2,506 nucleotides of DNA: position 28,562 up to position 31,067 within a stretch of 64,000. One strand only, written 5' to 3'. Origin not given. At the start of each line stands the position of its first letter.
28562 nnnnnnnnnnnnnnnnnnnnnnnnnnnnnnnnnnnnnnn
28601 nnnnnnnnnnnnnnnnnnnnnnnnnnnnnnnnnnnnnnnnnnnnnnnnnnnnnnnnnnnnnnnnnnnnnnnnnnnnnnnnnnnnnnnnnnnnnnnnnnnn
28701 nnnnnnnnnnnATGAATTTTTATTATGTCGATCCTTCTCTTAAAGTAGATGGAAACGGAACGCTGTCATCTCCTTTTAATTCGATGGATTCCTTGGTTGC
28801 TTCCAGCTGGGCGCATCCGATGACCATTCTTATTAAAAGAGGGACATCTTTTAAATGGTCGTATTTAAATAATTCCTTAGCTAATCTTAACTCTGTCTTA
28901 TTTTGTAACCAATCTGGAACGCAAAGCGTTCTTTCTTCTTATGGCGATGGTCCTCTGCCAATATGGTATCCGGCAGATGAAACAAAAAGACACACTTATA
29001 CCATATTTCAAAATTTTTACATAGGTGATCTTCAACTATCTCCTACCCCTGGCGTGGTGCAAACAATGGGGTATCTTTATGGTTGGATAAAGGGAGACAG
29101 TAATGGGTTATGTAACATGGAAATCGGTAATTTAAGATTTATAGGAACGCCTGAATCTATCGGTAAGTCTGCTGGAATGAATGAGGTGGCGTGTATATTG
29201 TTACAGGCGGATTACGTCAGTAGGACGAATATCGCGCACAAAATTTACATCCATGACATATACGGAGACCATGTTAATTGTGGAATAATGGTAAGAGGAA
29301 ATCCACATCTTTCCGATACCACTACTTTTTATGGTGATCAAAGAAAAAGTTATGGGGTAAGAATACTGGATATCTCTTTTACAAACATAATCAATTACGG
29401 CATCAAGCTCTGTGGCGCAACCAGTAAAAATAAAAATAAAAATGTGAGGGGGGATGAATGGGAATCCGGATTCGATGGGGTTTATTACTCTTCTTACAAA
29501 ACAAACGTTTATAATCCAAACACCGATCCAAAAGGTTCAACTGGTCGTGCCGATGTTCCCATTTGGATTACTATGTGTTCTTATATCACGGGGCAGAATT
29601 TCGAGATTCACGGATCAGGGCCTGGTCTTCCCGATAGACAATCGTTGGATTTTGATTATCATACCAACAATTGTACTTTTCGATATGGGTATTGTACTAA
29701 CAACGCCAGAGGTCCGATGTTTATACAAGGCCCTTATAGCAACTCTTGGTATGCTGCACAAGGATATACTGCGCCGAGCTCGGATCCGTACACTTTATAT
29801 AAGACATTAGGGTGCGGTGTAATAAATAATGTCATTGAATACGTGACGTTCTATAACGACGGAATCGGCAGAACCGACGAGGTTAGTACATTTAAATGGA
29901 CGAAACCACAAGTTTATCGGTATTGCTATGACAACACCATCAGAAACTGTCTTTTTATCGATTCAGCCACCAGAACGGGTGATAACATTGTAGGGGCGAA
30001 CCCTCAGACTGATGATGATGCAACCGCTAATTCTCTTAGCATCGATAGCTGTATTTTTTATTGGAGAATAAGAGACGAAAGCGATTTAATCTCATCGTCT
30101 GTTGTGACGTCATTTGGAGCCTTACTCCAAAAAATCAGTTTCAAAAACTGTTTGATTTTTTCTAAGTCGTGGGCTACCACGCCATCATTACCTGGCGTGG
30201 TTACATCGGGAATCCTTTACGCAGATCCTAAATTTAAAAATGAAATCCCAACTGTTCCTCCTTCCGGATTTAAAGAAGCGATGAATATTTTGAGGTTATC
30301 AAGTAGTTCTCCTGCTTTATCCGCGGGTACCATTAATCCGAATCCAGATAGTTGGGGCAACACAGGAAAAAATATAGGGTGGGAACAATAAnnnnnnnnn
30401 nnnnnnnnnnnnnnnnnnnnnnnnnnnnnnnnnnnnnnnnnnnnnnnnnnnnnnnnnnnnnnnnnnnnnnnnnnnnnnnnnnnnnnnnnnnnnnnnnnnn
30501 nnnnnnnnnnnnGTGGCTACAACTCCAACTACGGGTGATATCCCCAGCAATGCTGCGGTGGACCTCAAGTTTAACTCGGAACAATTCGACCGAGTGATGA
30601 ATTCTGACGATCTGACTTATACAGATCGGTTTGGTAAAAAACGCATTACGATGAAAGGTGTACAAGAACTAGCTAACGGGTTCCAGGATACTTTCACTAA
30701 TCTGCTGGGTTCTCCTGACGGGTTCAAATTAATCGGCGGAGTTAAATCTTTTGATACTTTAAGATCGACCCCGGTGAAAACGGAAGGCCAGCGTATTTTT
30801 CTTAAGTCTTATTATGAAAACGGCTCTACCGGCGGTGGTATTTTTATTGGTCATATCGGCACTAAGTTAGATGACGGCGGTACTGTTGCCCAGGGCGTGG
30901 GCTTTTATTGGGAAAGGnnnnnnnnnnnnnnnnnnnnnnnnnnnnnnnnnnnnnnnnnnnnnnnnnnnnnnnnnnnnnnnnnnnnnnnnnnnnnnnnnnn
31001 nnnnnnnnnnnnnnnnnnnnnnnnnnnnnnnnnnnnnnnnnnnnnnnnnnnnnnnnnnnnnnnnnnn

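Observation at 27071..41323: Receptor-binding cassette: four paralogous tailspike/fibre genes sharing one anchor domain, one of them inverted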

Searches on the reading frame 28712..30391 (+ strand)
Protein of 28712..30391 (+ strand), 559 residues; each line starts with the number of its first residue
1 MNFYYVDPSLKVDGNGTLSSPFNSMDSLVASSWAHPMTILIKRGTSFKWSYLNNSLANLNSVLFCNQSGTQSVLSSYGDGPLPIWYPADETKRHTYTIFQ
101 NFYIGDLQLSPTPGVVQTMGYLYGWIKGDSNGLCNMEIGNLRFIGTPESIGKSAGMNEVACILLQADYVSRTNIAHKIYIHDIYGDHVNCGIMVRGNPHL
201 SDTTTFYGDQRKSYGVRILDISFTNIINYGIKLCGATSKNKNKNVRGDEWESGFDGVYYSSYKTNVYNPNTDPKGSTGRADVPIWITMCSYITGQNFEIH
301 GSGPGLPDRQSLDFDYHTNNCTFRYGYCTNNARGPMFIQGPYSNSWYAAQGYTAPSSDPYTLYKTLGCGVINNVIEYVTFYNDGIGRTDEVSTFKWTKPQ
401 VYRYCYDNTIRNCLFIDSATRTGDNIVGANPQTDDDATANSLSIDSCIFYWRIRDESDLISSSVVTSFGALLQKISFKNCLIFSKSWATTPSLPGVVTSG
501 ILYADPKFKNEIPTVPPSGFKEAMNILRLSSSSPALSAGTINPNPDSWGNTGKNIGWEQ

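Call 5: search_protein_families(library=pfam, proteins=[window:28712-30391:+], max_evalue=0.01)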
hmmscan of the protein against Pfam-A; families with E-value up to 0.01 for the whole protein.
window:28712-30391:+ (559 aa): 0 families

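Call 6: search_protein_families(library=phrogs, proteins=[window:28712-30391:+], max_evalue=0.001)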
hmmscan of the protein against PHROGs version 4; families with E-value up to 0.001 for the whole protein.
window:28712-30391:+ (559 aa): 1 family
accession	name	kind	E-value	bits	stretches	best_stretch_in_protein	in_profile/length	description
phrog_16942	-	unknown function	3.9e-208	693.7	1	1-559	1-554/554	-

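Call 25: search_solved_structures(query=window:28712-30391:+, max_evalue=0.1)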
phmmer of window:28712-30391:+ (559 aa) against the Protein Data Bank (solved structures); distinct sequences matched with E-value up to 0.1: 4.
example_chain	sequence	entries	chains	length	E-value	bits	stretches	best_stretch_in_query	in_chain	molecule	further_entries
6rhh_A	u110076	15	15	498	0.089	14.3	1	275-342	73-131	Laccase 2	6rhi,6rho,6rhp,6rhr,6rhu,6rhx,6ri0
5mej_A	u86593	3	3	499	0.089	14.3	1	275-342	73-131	Laccase 2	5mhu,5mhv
5mew_A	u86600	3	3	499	0.089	14.3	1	275-342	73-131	Laccase 2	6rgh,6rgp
5e9n_A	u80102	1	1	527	0.096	14.2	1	275-342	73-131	Laccase 2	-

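Call 29: search_dna_similar(query=window:28712-30391:+, collection=phages, mode=protein, max_rows=30)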
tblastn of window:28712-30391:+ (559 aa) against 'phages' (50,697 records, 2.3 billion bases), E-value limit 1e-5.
Records with a match: 41; places in all: 44; records where one place covers at least 80% of the query: 41.
Best place of each record, by identity: <60% 41.
By first word of the organism name: Klebsiella 26; Serratia 13; Raoultella 2.
By host as written in the record: Klebsiella pneumoniae 20; - 4; Klebsiella pneumoniae NI9 3; Klebsiella sp. 2; Klebsiella pneumoniae K6592 2; Raoultella ornithinolytica 2; Klebsiella pneumoniae KP 1513 2; Serratia marcescens 2170 2; and 4 more.
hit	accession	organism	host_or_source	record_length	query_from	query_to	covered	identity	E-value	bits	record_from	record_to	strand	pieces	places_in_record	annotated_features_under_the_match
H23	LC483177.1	Klebsiella phage 05F01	Klebsiella quasipneumoniae strain S05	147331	1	559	100%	59.3%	0e+0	652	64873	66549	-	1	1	hypothetical protein (x2)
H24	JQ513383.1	Klebsiella phage vB_KleM_RaK2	Klebsiella sp.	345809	1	559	100%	57.2%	0e+0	631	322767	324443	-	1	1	hypothetical protein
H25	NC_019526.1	Klebsiella phage vB_KleM_RaK2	Klebsiella sp.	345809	1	559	100%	57.2%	0e+0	631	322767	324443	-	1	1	hypothetical protein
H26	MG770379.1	Klebsiella phage vB_KpnM_KpS110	Klebsiella pneumoniae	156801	1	559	100%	48.8%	2e-157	503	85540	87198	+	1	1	hypothetical protein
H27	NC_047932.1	Klebsiella phage vB_KpnM_KpS110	Klebsiella pneumoniae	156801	1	559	100%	48.8%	2e-157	503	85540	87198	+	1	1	hypothetical protein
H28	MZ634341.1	Klebsiella phage PWKp5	Klebsiella pneumoniae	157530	1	559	100%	48.8%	2e-157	503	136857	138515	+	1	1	hypothetical protein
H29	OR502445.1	Klebsiella phage KZag1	Klebsiella pneumoniae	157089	1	559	96%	50.6%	1e-141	516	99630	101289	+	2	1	record has no annotation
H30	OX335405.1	Klebsiella phage cp19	Sewage and Seine river water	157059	1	559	100%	48.4%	2e-156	500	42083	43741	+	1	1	record has no annotation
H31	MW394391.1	Klebsiella phage vB_KpM_FBKp24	Klebsiella pneumoniae K6592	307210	1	559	100%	45.4%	5e-150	482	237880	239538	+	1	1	hypothetical protein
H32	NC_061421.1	Klebsiella phage vB_KpM_FBKp24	Klebsiella pneumoniae K6592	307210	1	559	100%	45.4%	5e-150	482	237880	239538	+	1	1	hypothetical protein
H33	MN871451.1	Serratia phage KpYy_2_45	Klebsiella pneumoniae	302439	1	559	100%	45.2%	2e-147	475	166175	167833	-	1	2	record has no annotation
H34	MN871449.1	Serratia phage KpXa_1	Klebsiella pneumoniae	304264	1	559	100%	45.2%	2e-147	475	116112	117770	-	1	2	record has no annotation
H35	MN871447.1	Serratia phage KpLz_1_41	Klebsiella pneumoniae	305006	1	559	100%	45.2%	2e-147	475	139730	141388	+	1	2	record has no annotation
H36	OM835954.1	Klebsiella phage KP12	Klebsiella pneumoniae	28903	1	559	100%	30.8%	8e-38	230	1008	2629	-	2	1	hypothetical protein (x3)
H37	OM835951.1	Klebsiella phage KP12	Klebsiella pneumoniae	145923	1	559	100%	29.8%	6e-58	215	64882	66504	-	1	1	hypothetical protein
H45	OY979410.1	Klebsiella phage vB_Kpn_K15PH90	-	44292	1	559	100%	29.2%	1e-59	220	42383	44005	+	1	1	tail spike protein | hypothetical protein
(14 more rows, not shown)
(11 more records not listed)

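Call 45: get_annotated_region(hit=H31, flank=3000)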
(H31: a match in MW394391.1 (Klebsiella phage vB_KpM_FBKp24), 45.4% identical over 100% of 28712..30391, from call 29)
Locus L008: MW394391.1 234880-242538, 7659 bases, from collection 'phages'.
description: Klebsiella phage vB_KpM_FBKp24, complete genome.
organism: Klebsiella phage vB_KpM_FBKp24 (NCBI taxid 2801834)
taxonomy: Viruses; Duplodnaviria; Heunggongvirae; Uroviricota; Caudoviricetes; Maaswegvirus; Maaswegvirus Kp24
host: Klebsiella pneumoniae K6592; source: -; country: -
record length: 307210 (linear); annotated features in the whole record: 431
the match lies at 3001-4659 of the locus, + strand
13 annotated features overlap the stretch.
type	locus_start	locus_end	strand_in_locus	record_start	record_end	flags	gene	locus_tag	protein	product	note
CDS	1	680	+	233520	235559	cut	-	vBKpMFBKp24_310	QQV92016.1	hypothetical protein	peptidase S74 domain-containing protein; putative tail fiber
CDS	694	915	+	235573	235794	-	-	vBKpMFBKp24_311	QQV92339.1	hypothetical protein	-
CDS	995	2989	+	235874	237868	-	-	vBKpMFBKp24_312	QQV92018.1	hypothetical protein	putative tail spike protein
CDS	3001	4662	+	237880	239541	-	-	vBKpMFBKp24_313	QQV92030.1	hypothetical protein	-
regulatory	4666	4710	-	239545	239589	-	-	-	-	terminator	-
regulatory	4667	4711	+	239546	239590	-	-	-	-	terminator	-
CDS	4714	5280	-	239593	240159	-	-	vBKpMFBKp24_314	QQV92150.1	hypothetical protein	putative virion structural protein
CDS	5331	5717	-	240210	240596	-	-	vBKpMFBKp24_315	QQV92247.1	hypothetical protein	-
CDS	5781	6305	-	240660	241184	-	-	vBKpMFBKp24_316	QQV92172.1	hypothetical protein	-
CDS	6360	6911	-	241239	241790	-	-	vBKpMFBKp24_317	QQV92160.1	hypothetical protein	-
regulatory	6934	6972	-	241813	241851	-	-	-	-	terminator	-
CDS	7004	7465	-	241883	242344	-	-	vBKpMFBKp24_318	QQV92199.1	hypothetical protein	-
CDS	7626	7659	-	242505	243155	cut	-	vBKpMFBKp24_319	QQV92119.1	hypothetical protein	-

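Call 46: get_annotated_region(hit=H45, flank=3500)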
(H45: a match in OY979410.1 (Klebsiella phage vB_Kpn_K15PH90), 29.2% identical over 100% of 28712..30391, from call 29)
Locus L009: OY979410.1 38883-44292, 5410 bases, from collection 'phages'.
description: Klebsiella phage vB_Kpn_K15PH90 genome assembly, chromosome: K15PH90_assembly.
organism: Klebsiella phage vB_Kpn_K15PH90 (NCBI taxid 3071635)
taxonomy: Viruses; Duplodnaviria; Heunggongvirae; Uroviricota; Caudoviricetes; Autographiviridae; Slopekvirinae; Drulisvirus
host: -; source: -; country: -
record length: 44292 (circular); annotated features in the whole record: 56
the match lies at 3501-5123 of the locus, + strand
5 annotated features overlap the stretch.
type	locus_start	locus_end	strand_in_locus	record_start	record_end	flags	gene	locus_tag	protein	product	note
CDS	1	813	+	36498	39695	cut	-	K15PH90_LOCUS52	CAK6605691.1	internal virion protein with endolysin domain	source:genemarks_glimmer_phanotate_prodigal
CDS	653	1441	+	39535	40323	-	-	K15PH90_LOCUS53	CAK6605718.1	internal virion protein with endolysin domain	source:phanotate_genemarks_glimmer_prodigal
CDS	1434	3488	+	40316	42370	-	-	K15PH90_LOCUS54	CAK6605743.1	tail fiber protein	source:phanotate_genemarks_glimmer_prodigal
CDS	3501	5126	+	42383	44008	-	-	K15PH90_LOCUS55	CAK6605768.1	tail spike protein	source:genemarks_glimmer_phanotate_prodigal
CDS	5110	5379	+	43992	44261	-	-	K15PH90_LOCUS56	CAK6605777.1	hypothetical protein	source:glimmer_genemarks_phanotate_prodigal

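Call 47: get_annotated_region(hit=H24, flank=3000)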
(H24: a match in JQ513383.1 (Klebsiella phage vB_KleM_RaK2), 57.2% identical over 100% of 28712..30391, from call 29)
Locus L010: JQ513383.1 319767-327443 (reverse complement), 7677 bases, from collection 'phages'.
description: Enterobacteria phage vB_KleM-RaK2, complete genome.
organism: Klebsiella phage vB_KleM_RaK2 (NCBI taxid 1147094)
taxonomy: Viruses; Duplodnaviria; Heunggongvirae; Uroviricota; Caudoviricetes; Alcyoneusvirus; Alcyoneusvirus RaK2
host: Klebsiella sp.; source: -; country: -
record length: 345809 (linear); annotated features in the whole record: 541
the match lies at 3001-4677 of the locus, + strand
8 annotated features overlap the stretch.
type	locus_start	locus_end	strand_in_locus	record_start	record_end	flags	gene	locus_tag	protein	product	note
CDS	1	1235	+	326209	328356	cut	-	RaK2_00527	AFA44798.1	putative tail fiber protein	ORF527w; similar to Klebsiella phage K11 gp17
CDS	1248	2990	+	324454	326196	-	-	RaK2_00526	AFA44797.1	hypothetical protein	ORF526w; similar to Pantoea sp. Pat9b_0331 putative uncharacterized protein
CDS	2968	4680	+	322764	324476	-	-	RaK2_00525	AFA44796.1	hypothetical protein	ORF525w; similar to Pantoea sp. Pat9b_0332 putative uncharacterized protein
CDS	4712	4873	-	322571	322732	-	-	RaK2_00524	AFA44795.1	hypothetical protein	ORF524; similar to Shigella phage phiSboM-AG3 ORF00220 putative uncharacterized protein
CDS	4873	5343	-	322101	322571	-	nrdG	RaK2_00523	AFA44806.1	anaerobic nucleotide reductase subunit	similar to Enterobacteria phage WV8 NrdG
CDS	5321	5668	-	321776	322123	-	-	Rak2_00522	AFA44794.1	hypothetical protein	nrdA.1; similar to Enterobacteria phage Bp7 putative uncharacterized protein NrdA.1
CDS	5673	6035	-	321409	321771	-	-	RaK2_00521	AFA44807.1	hypothetical protein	vs.6; similar to Enterobacteria phage RB14 putative uncharacterized protein vs.6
CDS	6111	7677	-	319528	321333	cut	nrdD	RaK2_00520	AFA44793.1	anaerobic NTP reductase large subunit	similar to Enterobacteria phage RB32 NrdD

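Call 68: find_homologous_proteins(query=window:28712-30391:+, max_evalue=1e-10)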
Query window:28712-30391:+ (559 aa): 9 proteins with E <= 1e-10 among 5575 candidates.
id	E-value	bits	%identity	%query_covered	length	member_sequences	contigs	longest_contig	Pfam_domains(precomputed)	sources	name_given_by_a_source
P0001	0.0e+0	1311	99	100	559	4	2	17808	-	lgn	-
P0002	7.2e-267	905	67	100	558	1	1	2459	-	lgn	-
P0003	5.4e-225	766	57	100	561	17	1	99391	-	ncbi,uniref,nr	ncbi:hypothetical protein L579_4419 [Pantoea sp. AS-PWVM4]|uniref:hypothetical protein n=1 Tax=Panto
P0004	9.5e-225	765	58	100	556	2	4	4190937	-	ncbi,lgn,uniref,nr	ncbi:MAG: hypothetical protein V4752_11410 [Pantoea dispersa]|uniref:hypothetical protein n=1 Tax=Pa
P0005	4.0e-218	744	60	100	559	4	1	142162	-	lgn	-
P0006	7.7e-212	723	56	100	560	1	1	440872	-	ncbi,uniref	ncbi:hypothetical protein ACCY16_02220 [Candidatus Pantoea formicae]|uniref:hypothetical protein n=1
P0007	9.4e-210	716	58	100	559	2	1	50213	-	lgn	-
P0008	4.2e-167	575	49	100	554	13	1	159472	-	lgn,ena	-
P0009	8.6e-155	534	45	100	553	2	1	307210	-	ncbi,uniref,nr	ncbi:hypothetical protein MOC16_gp100 [Klebsiella phage vB_KpM_FBKp24]|uniref:Uncharacterized protei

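Call 81: predict_structure(alignment_id=A2)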
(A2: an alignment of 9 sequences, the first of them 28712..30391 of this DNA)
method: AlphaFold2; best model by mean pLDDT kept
length: 559 residues; sequences in the alignment: 9
mean_pLDDT: 60.4   pTM: 0.56
mean pLDDT of the five models: 60.4, 60.2, 55.6, 52.1, 51.1
residues with pLDDT >= 90: 83; 70-90: 107; 50-70: 155; < 50: 214
segments of 3 or more residues with pLDDT < 50: 152-156, 199-213, 238-249, 262-406, 418-435, 515-522, 544-550, 556-559
pLDDT, mean of each block of 10 residues (from residue 1): 95 95 94 91 96 66 82 95 92 87 94 77 82 83 79 55 71 67 85 67 34 63 71 56 40 59 38 36 38 41 32 35 34 35 32 35 31 46 35 37 47 51 40 50 63 56 63 66 65 73 66 49 56 60 49 49
secondary structure, 60 per line:
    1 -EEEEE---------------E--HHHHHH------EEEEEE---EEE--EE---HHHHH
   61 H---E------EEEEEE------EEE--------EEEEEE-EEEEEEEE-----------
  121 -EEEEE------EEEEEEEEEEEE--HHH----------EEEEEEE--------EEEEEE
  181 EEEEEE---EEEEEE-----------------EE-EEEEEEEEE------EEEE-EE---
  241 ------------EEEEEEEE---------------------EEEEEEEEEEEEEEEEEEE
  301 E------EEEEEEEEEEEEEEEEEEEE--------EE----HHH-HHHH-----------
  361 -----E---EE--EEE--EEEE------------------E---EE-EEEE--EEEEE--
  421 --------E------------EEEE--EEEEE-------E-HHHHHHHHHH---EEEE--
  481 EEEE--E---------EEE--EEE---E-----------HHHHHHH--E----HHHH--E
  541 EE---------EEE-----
elements in order: E2-6 H25-30 E37-42 E46-48 H56-61 E72-77 E84-86 E95-100 E102-109 E122-126 E133-144 E160-166 E175-186 E190-195 E216-224 E231-234 E253-260 E282-301 E308-327 H346-349 E374-376 E379-382 E408-411 E414-418 E442-445 E448-452 H462-471 E475-478 E481-484 E497-499 E502-504 H520-526 H534-537 E540-542 E552-554

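Call 84: fold_search(model_id=the predicted structure, library=pdb)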
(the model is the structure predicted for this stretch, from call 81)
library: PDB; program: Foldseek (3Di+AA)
matches with E <= 10: 248; with E <= 0.001: 4
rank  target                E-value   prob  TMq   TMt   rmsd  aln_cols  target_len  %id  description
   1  7v6m_A                2.3e-05  1.00  0.45  0.44  12.5       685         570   11  Crystal structure of lacto-N-biosidase TnX from Tynzenella nexilis, lacto-N-biose complex (released 2022-02-09)
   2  6kqs_A                8.7e-05  1.00  0.22  0.20  15.2       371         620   12  Crystal Structure of GH136 lacto-N-biosidase from Eubacterium ramulus - selenomethionine derivative (released 2020-06-10)
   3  6kqt_A                2.6e-04  1.00  0.23  0.21  14.8       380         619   11  Crystal Structure of GH136 lacto-N-biosidase from Eubacterium ramulus - native protein (released 2020-06-10)
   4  5olq_C                3.8e-04  1.00  0.29  0.36  13.6       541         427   12  Rhamnogalacturonan lyase (released 2017-11-29)
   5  1ru4                  2.0e-03  1.00  0.29  0.37  13.8       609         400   10  Crystal structure of pectate lyase Pel9A (released 2004-04-13)
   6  5olr_C                2.4e-03  0.99  0.28  0.34  15.6       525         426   14  Rhamnogalacturonan lyase (released 2017-11-29)
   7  5olq_A                3.0e-03  1.00  0.30  0.38  13.0       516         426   12  Rhamnogalacturonan lyase (released 2017-11-29)
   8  7o78_B                3.0e-03  1.00  0.36  0.39  10.8       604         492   11  Structure of the PL6 family chondroitinase B from Pseudopedobacter saltans, Pedsa3807 (released 2021-07-28)
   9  5olr_A                5.8e-03  0.99  0.27  0.34  16.3       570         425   11  Rhamnogalacturonan lyase (released 2017-11-29)
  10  9ozl_C                5.8e-03  0.96  0.26  0.37  15.3       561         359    7  Crystal structure of the polysaccharide lyase RbmB from Vibrio cholerae (released 2026-03-11)
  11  7xzd_A                5.8e-03  0.77  0.25  0.29  15.6       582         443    9  Mutant (F179A) of the N-terminal domain of fucoidan lyase FdlA (released 2022-09-28)
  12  7xze_A                7.0e-03  0.82  0.26  0.30  14.7       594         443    8  Mutant (H176A) of the N-terminal domain of fucoidan lyase FdlA (released 2022-09-28)
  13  5g5n_C                7.3e-03  0.99  0.27  0.40  12.1       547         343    8  Structure of the snake adenovirus 1 hexon-interlacing LH3 protein, methylmercury chloride derivative (released 2017-06-07)
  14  5g5o_C                9.3e-03  0.99  0.27  0.40  13.1       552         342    9  Structure of the snake adenovirus 1 hexon-interlacing LH3 protein, native (released 2017-06-07)
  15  9ozd_C                1.0e-02  0.57  0.19  0.26  16.9       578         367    6  Crystal structure of the polysaccharide lyase RbmB from Vibrio cholerae bound to Vibrio Polysaccharide (released 2026-03-11)
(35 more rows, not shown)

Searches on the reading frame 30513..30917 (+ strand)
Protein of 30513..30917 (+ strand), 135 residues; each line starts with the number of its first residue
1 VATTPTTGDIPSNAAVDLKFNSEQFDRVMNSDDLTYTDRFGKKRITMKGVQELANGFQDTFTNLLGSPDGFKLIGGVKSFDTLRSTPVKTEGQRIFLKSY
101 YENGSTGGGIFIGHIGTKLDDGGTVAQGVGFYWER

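Call 101: find_related_loci(query=window:30513-30917:+, collection=viral_contigs, flank=10000)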
Query window:30513-30917:+ (135 aa) in viral_contigs; peptide patterns used: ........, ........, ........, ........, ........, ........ (x = any residue, [..] = any of these).
8 stretches matched a pattern; 3 encode a relative of the query (tblastn E <= 1e-3); 3 distinct loci.
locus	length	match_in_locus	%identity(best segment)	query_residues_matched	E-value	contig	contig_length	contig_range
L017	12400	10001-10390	37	4-135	5e-18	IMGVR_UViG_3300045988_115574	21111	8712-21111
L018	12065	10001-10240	36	59-135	1e-8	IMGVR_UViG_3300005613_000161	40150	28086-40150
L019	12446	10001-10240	36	59-135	1e-8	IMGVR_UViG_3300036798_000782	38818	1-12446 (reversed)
